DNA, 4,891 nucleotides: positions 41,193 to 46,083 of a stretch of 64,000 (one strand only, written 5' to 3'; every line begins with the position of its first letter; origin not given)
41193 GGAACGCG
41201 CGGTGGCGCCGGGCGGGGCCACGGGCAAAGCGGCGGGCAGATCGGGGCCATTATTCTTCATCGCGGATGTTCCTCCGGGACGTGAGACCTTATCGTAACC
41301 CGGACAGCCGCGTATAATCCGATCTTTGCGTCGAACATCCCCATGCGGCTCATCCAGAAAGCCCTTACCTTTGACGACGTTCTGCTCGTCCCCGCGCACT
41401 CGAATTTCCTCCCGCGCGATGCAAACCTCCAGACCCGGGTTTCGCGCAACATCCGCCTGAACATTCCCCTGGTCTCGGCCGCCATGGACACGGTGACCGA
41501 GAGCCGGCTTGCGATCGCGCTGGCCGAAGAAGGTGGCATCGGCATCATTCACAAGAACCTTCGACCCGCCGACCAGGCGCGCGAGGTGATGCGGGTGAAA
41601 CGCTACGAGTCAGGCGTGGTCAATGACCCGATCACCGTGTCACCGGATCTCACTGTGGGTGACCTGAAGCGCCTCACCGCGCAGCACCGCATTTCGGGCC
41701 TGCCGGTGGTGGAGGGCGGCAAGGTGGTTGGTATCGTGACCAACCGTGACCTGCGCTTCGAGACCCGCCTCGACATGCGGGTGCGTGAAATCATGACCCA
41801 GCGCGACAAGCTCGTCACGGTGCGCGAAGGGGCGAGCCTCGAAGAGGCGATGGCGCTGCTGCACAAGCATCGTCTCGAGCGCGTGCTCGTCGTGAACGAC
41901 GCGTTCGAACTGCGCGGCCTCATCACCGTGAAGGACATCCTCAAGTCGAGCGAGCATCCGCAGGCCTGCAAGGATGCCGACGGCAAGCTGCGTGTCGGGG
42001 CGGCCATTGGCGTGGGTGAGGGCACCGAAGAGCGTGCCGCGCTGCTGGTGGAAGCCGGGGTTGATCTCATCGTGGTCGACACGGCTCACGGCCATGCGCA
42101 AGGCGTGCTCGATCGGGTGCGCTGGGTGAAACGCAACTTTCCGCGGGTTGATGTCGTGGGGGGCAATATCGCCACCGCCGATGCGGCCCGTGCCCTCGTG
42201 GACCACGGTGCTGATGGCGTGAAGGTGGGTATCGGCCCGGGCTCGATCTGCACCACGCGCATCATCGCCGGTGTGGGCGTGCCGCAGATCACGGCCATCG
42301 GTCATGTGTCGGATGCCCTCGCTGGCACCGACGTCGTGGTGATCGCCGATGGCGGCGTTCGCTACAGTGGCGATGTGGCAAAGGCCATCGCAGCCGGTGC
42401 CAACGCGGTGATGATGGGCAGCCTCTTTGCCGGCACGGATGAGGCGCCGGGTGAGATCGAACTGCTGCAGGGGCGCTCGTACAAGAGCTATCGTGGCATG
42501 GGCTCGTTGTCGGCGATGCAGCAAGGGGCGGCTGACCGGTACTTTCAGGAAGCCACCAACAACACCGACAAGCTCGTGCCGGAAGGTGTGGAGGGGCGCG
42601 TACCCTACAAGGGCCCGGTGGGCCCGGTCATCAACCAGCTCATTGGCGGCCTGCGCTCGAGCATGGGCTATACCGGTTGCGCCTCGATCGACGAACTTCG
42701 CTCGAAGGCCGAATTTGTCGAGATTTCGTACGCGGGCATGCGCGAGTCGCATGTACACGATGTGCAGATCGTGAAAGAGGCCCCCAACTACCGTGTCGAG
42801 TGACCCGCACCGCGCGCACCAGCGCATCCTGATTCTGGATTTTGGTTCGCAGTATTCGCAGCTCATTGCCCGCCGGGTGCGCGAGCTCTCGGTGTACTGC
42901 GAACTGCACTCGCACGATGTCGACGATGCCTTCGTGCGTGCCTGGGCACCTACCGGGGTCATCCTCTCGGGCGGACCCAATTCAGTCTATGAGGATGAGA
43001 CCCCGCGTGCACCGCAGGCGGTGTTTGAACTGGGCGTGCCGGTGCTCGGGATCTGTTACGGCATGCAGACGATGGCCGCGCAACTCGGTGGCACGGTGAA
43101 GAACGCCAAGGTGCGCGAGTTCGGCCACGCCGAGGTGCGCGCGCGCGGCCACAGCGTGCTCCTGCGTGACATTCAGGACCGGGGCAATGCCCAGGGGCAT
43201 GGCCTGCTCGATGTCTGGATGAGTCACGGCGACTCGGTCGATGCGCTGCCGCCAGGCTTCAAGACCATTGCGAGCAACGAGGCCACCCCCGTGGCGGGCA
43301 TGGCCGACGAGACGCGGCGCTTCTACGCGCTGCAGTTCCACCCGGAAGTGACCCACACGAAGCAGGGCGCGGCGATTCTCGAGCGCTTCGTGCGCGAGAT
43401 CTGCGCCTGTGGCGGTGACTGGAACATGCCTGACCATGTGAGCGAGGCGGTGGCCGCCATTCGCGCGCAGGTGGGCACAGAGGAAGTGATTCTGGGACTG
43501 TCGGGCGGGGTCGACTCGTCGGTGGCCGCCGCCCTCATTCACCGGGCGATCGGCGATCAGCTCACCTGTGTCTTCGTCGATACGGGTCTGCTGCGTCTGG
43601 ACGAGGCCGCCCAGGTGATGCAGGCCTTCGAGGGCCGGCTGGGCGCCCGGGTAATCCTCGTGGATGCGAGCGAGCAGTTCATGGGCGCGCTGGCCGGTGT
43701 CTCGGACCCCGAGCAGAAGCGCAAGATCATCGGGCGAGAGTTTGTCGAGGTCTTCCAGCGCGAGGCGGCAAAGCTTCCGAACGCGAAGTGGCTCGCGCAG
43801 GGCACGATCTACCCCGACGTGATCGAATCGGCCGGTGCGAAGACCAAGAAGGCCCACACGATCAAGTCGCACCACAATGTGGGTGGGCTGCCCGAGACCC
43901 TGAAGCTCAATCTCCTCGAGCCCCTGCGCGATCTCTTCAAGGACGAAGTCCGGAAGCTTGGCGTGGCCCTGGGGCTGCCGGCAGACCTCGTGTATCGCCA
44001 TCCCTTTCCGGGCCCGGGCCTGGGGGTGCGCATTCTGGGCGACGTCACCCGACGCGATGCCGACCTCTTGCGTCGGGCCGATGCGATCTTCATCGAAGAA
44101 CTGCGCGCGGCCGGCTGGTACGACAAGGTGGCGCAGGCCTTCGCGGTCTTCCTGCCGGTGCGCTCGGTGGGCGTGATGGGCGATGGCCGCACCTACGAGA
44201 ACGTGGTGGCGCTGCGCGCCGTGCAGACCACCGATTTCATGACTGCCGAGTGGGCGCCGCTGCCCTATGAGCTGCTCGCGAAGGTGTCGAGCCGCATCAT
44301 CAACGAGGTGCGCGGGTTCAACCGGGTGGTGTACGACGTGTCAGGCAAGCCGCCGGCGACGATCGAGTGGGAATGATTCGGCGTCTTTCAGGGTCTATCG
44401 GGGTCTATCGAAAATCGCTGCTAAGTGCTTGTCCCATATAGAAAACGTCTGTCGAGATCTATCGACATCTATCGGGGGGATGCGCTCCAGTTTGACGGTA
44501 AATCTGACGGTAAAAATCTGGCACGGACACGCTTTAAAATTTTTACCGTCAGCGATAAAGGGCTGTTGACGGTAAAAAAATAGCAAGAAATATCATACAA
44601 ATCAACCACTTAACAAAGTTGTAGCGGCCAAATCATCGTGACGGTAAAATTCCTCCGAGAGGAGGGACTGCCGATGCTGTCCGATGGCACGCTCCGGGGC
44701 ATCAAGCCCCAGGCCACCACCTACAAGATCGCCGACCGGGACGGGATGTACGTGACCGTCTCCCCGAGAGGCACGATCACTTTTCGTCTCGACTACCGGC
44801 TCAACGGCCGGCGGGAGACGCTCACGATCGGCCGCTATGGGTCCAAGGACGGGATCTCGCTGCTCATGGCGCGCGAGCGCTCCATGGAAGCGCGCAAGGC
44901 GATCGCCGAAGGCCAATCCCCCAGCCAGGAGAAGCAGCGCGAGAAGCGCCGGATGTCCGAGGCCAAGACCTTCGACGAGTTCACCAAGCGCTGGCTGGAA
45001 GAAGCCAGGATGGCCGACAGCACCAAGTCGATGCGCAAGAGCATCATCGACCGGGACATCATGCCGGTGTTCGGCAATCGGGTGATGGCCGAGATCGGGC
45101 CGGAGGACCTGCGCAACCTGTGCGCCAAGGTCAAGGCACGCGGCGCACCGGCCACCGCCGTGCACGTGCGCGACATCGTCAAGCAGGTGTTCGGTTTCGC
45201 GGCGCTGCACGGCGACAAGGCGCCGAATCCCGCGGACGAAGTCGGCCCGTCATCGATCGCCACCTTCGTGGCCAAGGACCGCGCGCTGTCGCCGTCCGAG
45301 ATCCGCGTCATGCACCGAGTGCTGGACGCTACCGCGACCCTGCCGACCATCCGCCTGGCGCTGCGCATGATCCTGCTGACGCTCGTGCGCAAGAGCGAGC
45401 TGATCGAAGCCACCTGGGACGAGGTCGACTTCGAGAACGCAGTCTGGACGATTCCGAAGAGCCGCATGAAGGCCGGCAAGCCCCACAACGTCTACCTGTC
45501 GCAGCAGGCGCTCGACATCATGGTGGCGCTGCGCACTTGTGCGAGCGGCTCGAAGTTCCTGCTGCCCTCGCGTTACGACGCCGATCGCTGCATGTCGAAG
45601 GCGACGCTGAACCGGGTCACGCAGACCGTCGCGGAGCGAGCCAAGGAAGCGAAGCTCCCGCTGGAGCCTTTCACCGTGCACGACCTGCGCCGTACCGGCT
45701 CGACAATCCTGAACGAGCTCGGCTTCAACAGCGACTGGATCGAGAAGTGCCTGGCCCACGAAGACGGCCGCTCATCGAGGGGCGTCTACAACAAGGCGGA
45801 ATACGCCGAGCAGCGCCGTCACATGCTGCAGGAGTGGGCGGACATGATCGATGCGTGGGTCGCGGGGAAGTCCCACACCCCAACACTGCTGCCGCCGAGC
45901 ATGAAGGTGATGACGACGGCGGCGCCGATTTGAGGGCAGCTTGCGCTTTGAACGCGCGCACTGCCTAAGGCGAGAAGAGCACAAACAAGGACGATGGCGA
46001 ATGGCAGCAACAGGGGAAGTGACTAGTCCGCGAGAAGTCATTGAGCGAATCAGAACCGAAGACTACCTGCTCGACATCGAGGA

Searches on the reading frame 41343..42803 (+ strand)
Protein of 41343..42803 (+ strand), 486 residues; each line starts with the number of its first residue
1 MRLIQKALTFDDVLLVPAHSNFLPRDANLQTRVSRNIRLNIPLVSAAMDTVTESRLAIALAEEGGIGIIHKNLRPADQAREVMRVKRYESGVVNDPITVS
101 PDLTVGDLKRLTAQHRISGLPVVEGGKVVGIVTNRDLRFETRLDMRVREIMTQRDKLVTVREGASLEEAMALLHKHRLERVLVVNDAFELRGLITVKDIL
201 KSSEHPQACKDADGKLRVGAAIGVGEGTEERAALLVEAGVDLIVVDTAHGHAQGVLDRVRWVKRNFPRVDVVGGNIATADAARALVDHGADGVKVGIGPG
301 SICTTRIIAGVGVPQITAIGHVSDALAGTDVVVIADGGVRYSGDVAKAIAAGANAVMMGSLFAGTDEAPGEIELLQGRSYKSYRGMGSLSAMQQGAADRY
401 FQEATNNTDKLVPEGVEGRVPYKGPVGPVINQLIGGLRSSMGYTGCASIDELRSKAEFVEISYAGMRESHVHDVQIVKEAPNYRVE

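Call 7: search_protein_families(library=pfam, proteins=[window:41343-42803:+], max_evalue=0.01)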
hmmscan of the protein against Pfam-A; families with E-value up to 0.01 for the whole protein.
window:41343-42803:+ (486 aa): 6 families
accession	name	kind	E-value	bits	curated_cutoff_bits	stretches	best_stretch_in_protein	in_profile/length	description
PF00478.31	IMPDH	-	2.1e-161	537.1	25.6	1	7-472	1-345/345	IMP dehydrogenase / GMP reductase domain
PF00571.33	CBS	-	1.2e-23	83.6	24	2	147-202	1-54/57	CBS domain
PF03060.21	NMO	-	4e-09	36.7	28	2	272-369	139-232/331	Nitronate monooxygenase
PF01070.24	FMN_dh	-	1.3e-08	34.7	24.9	1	257-362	208-305/350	FMN-dependent dehydrogenase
PF01645.23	Glu_synthase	-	0.00054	19.7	20.4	1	291-360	235-305/369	Conserved region in glutamate synthase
PF01207.24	Dus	-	0.0032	17.1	20.4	0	255-296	172-214/311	Dihydrouridine synthase (Dus)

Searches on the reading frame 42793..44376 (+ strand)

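Call 7: search_protein_families(library=pfam, proteins=[window:42793-44376:+], max_evalue=0.01)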
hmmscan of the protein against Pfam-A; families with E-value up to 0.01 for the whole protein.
window:42793-44376:+ (527 aa): 6 families
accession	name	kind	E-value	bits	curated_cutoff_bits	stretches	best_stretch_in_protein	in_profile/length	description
PF00958.27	GMP_synt_C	-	9.5e-44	147.8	27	1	435-526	1-92/92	GMP synthase C terminal domain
PF00117.34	GATase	-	2e-42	145.5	22.8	1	13-202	1-189/190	Glutamine amidotransferase class-I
PF07722.19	Peptidase_C26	-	2.2e-10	41.1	20.5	1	76-185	100-219/219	Peptidase C26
PF02540.23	NAD_synthase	-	5e-10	39.3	21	1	226-261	15-51/242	NAD synthase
PF03054.22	tRNA_Me_trans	-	9.7e-05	22.5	20.6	1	231-263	2-33/202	tRNA methyl transferase HUP domain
PF00764.25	Arginosuc_synth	-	0.00086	19.8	27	1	232-297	2-66/162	Arginosuccinate synthase N-terminal HUP domain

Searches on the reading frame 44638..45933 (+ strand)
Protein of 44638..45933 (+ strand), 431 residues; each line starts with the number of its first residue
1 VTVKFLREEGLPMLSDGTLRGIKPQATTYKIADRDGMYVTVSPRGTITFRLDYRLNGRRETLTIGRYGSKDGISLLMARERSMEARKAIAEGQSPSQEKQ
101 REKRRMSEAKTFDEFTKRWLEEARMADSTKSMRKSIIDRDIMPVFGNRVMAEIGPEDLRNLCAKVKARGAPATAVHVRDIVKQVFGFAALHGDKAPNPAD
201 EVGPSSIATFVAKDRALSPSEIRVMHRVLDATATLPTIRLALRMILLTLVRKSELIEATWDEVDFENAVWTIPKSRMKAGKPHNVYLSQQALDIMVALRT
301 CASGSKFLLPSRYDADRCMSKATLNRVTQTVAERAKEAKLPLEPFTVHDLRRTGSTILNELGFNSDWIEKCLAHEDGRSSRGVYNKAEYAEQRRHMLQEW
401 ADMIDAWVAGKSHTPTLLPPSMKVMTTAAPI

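Call 7: search_protein_families(library=pfam, proteins=[window:44638-45933:+], max_evalue=0.01)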
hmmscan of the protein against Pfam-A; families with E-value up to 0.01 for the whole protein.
window:44638-45933:+ (431 aa): 6 families
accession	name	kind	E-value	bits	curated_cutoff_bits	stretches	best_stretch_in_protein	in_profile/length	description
PF00589.27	Phage_integrase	-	4.9e-22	79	27.1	1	234-389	20-170/172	Phage integrase family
PF13356.12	Arm-DNA-bind_3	-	2.3e-17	63.3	27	1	14-102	1-83/83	Arm DNA-binding domain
PF22022.2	Phage_int_M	-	3.6e-13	50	27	1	112-201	1-92/96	Phage integrase central domain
PF14659.12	Phage_int_SAM_3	-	9.4e-08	32.6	22.6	1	111-161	1-53/58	Phage integrase, N-terminal SAM-like domain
PF14022.11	DUF4238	-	0.0073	16.2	27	0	75-139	102-172/281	Protein of unknown function (DUF4238)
PF24500.1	DUF7589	-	0.0076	17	27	0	70-141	30-97/136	Domain of unknown function (DUF7589)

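Call 8: search_protein_families(library=padloc, proteins=[window:44638-45933:+], max_evalue=0.01)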
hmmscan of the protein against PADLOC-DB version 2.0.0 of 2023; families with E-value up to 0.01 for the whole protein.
window:44638-45933:+ (431 aa): 0 families

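Call 9: search_protein_families(library=ncbifam, proteins=[window:44638-45933:+], max_evalue=0.01)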
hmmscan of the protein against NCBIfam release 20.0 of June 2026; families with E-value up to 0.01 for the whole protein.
window:44638-45933:+ (431 aa): 2 families
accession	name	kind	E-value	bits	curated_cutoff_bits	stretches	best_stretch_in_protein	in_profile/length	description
NF007246.0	PRK09692.1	domain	3.9e-51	173.9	434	1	14-407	8-396/413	integrase domain-containing protein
NF040815.2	recomb_XerA_Arch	equivalog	1.1e-08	34.9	220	1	216-377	96-245/263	site-specific tyrosine recombinase/integron integrase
